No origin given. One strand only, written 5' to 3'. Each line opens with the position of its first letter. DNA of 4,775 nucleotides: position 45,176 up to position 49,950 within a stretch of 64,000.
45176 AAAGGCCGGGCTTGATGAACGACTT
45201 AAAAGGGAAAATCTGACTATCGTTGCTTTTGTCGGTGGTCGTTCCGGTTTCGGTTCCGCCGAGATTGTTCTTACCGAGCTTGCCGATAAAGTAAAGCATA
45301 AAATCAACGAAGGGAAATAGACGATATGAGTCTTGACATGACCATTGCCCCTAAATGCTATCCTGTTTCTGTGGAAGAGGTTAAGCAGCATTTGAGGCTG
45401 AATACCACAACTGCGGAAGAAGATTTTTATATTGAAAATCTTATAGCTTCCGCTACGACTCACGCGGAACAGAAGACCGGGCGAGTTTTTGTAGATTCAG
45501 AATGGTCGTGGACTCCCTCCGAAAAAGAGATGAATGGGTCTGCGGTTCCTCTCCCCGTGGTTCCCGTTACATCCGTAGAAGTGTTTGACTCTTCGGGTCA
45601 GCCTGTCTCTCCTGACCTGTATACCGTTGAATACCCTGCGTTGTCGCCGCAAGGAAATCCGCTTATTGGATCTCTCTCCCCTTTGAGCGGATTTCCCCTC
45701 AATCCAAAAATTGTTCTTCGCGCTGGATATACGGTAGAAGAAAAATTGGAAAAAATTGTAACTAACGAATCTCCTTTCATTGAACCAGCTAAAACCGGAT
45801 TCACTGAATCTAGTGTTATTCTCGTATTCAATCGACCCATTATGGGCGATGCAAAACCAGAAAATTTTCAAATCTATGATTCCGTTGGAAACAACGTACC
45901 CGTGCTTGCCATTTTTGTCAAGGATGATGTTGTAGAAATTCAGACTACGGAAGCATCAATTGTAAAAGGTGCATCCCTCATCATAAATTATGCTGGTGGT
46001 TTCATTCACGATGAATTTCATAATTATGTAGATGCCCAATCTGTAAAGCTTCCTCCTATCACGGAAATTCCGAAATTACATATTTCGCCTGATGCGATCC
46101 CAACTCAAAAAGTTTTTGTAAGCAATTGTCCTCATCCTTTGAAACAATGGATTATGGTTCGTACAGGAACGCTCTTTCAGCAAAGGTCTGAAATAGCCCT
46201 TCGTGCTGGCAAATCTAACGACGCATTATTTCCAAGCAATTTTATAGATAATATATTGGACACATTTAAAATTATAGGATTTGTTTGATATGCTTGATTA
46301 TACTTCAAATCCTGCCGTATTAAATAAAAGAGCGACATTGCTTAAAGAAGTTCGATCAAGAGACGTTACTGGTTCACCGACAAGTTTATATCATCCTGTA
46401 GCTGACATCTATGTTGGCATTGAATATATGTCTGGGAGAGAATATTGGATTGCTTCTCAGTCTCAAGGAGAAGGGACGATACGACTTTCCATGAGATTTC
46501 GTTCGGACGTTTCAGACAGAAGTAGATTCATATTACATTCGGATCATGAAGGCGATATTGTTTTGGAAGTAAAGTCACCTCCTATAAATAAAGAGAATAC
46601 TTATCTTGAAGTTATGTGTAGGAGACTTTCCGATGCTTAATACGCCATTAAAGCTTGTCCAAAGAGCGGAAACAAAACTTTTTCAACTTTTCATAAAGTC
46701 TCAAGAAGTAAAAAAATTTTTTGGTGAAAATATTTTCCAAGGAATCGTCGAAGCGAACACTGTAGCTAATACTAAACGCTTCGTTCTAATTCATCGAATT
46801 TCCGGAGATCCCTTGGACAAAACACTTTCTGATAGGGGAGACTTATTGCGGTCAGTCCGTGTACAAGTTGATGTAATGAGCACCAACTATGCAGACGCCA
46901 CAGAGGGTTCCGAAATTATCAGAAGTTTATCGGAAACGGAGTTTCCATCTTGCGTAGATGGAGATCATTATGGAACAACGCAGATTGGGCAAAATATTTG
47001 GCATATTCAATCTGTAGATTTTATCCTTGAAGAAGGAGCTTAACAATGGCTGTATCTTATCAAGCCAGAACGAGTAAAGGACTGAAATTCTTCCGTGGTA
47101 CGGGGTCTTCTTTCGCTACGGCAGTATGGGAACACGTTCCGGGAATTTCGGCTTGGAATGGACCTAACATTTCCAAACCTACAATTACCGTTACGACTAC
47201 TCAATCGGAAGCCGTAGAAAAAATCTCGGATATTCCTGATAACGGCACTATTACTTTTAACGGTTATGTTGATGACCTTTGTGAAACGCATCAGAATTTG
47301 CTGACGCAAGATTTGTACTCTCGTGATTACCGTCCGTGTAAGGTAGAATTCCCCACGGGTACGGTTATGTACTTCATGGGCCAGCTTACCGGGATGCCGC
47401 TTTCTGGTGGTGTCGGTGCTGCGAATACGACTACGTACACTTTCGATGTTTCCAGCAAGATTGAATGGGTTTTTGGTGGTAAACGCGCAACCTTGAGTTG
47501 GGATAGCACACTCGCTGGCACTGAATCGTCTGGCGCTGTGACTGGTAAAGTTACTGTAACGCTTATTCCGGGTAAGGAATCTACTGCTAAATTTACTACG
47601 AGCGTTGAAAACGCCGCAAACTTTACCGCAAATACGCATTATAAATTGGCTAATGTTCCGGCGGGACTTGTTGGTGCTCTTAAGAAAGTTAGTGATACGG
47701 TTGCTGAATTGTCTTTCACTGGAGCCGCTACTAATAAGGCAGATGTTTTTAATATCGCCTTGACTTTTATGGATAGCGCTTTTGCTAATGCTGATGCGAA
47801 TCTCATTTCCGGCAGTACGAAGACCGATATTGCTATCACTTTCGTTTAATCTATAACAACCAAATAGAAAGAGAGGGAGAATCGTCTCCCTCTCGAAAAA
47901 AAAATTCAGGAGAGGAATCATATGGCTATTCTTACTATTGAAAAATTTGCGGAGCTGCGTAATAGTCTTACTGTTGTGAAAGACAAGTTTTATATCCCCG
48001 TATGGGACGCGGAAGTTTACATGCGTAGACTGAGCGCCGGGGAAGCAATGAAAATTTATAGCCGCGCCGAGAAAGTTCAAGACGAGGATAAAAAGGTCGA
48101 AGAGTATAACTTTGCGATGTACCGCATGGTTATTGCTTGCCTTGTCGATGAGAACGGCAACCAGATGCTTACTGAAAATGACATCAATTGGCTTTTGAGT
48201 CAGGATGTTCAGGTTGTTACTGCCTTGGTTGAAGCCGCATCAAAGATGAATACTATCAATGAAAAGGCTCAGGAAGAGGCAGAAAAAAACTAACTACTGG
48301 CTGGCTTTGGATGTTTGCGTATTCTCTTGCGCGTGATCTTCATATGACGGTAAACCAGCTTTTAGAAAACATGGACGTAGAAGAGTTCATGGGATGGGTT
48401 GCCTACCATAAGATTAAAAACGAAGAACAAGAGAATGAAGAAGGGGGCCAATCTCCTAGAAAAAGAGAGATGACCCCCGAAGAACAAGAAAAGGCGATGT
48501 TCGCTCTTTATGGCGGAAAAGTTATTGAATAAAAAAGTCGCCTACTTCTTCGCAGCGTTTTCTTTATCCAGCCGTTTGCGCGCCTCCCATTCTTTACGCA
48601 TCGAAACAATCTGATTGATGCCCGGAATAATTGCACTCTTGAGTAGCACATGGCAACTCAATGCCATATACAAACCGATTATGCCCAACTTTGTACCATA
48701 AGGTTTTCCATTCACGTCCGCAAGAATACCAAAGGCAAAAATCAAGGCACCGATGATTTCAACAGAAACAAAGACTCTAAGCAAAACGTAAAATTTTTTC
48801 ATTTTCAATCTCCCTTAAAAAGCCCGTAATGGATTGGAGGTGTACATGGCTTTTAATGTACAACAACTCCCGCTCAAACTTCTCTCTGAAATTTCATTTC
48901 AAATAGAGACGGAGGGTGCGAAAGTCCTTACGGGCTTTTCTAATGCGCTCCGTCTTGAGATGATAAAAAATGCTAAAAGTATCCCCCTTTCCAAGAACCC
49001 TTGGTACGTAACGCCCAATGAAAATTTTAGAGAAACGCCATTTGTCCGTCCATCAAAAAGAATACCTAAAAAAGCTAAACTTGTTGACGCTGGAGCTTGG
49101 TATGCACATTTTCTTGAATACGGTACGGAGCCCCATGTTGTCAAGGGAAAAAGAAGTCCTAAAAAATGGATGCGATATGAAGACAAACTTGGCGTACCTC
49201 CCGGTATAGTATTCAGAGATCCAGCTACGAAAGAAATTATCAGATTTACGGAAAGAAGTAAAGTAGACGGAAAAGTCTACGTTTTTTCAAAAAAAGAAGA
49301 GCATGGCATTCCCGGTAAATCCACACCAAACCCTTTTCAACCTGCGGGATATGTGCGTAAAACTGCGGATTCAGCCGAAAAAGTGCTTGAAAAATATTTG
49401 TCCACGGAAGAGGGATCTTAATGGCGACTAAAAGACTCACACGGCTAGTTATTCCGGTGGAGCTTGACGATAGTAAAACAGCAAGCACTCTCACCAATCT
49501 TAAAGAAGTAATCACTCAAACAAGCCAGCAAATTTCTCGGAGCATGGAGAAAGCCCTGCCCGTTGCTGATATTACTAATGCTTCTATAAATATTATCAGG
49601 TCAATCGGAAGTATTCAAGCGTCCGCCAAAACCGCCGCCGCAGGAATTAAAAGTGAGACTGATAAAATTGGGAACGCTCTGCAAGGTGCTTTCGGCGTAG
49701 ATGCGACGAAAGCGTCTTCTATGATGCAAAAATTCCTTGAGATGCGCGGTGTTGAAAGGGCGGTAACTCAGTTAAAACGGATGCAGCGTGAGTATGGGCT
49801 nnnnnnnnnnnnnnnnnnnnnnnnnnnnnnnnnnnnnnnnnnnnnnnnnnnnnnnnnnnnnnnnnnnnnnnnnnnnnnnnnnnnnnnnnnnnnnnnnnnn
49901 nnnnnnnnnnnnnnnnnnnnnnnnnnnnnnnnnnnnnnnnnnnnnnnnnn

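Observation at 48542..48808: Antisense small membrane-protein gene (moron) inside the tail module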

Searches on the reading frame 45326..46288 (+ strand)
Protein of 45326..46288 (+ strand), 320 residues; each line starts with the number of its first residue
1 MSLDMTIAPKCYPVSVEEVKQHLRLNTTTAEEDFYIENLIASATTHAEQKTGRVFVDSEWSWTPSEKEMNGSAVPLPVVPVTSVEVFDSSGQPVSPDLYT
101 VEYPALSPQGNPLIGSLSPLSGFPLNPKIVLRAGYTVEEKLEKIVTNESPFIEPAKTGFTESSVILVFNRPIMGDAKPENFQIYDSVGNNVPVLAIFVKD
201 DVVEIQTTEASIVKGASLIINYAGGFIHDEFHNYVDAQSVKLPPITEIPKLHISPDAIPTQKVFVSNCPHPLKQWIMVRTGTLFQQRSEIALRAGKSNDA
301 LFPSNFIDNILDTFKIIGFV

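Call 4: search_protein_families(library=pfam, proteins=[window:45326-46288:+], max_evalue=0.1)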
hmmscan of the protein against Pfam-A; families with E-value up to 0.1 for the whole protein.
window:45326-46288:+ (320 aa): 2 families
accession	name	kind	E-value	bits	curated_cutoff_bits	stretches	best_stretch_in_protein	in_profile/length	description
PF05135.19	Phage_connect_1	-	2.3e-06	28.4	21.2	1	15-65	3-51/101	Phage gp6-like head-tail connector protein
PF07559.19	FlgE_D2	-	0.0028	18.6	22.7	0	180-202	25-47/142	Flagellar basal body protein FlaE D2 domain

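Call 5: search_protein_families(library=phrogs, proteins=[window:45326-46288:+], max_evalue=0.1)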
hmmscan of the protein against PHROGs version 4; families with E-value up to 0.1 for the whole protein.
window:45326-46288:+ (320 aa): 2 families
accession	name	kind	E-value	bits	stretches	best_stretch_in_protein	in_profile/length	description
phrog_442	-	connector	9.8e-10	39.2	1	2-101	76-174/270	head-tail adaptor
phrog_40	-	connector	4.3e-08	33.8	1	14-64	42-85/201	head-tail adaptor Ad1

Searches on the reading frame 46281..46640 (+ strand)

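Call 4: search_protein_families(library=pfam, proteins=[window:46281-46640:+], max_evalue=0.1)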
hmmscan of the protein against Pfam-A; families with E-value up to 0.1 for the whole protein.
window:46281-46640:+ (119 aa): 1 family
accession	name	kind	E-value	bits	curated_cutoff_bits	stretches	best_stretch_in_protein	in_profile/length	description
PF05521.18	Phage_HCP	-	2.8e-14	54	25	1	10-114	2-104/106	Phage head completion protein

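Call 5: search_protein_families(library=phrogs, proteins=[window:46281-46640:+], max_evalue=0.1)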
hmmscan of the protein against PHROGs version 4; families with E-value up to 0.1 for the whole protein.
window:46281-46640:+ (119 aa): 2 families
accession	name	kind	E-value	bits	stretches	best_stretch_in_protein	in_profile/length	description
phrog_25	-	connector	1.6e-15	58.9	1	10-116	37-139/286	head closure Hc1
phrog_10356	-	head and packaging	0.003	16.7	1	14-87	8-81/852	virion structural protein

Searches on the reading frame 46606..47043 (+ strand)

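Call 4: search_protein_families(library=pfam, proteins=[window:46606-47043:+], max_evalue=0.1)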
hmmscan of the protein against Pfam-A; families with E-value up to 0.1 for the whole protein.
window:46606-47043:+ (145 aa): 1 family
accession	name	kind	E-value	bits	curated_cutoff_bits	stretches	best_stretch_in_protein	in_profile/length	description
PF11367.14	Tail_completion_gp17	-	0.0073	16.9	24.5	1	24-105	2-75/124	Tail completion protein gp17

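Call 5: search_protein_families(library=phrogs, proteins=[window:46606-47043:+], max_evalue=0.1)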
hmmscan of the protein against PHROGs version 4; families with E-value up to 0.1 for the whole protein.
window:46606-47043:+ (145 aa): 3 families
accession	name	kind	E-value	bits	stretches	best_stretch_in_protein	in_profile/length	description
phrog_78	-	connector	0.00011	23.6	1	22-108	5-85/122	tail terminator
phrog_123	-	connector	0.062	14.2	1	55-106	37-84/139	tail terminator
phrog_347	-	connector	0.092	12.8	1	34-107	10-78/394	tail terminator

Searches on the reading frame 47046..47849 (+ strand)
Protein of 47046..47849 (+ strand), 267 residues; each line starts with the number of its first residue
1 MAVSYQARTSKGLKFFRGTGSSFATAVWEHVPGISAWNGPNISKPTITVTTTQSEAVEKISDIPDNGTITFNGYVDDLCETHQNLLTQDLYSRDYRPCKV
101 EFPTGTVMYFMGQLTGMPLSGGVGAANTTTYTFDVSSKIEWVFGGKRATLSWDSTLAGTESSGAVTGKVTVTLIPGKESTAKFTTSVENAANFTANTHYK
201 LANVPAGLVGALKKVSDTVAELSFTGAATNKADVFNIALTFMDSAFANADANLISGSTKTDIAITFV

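Call 4: search_protein_families(library=pfam, proteins=[window:47046-47849:+], max_evalue=0.1)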
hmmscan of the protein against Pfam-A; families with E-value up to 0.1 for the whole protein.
window:47046-47849:+ (267 aa): 1 family
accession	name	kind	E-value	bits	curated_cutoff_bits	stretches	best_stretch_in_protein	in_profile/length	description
PF16461.11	Phage_TTP_12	-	0.0014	19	26.1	1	80-135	73-126/135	Lambda phage tail tube protein, TTP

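Call 5: search_protein_families(library=phrogs, proteins=[window:47046-47849:+], max_evalue=0.1)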
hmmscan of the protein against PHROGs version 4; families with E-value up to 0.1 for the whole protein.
window:47046-47849:+ (267 aa): 2 families
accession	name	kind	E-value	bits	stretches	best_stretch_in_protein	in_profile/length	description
phrog_158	-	tail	4.4e-17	63.6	1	4-147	13-164/376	major tail protein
phrog_41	-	tail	0.0021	18.7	1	80-237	89-240/245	major tail protein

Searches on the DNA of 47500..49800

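Call 94: search_rna_families(source=window, start=47500, end=49800, threshold=evalue, max_evalue=1)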
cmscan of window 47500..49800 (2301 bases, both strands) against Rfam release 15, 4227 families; matches with E-value up to 1: 1.
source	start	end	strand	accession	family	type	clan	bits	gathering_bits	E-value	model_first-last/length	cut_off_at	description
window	47814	47887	-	RF04169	mir-2235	Gene; miRNA;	-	20.4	61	0.61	1-87/87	no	mir-2235 microRNA precursor family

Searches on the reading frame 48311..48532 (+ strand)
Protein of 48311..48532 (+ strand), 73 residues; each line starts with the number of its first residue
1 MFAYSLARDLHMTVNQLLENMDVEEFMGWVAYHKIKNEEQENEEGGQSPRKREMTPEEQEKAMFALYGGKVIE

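Call 4: search_protein_families(library=pfam, proteins=[window:48311-48532:+], max_evalue=0.1)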
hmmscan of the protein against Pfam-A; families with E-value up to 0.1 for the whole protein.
window:48311-48532:+ (73 aa): 0 families

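Call 5: search_protein_families(library=phrogs, proteins=[window:48311-48532:+], max_evalue=0.1)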
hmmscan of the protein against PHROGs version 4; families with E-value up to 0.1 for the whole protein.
window:48311-48532:+ (73 aa): 3 families
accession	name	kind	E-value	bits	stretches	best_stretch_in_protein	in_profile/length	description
phrog_26456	-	unknown function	6.2e-07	30.9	1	1-45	1-45/79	-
phrog_337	-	tail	5.1e-06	27.8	1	1-35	5-39/118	tail protein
phrog_4823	-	unknown function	0.056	14.2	1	9-50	106-148/185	-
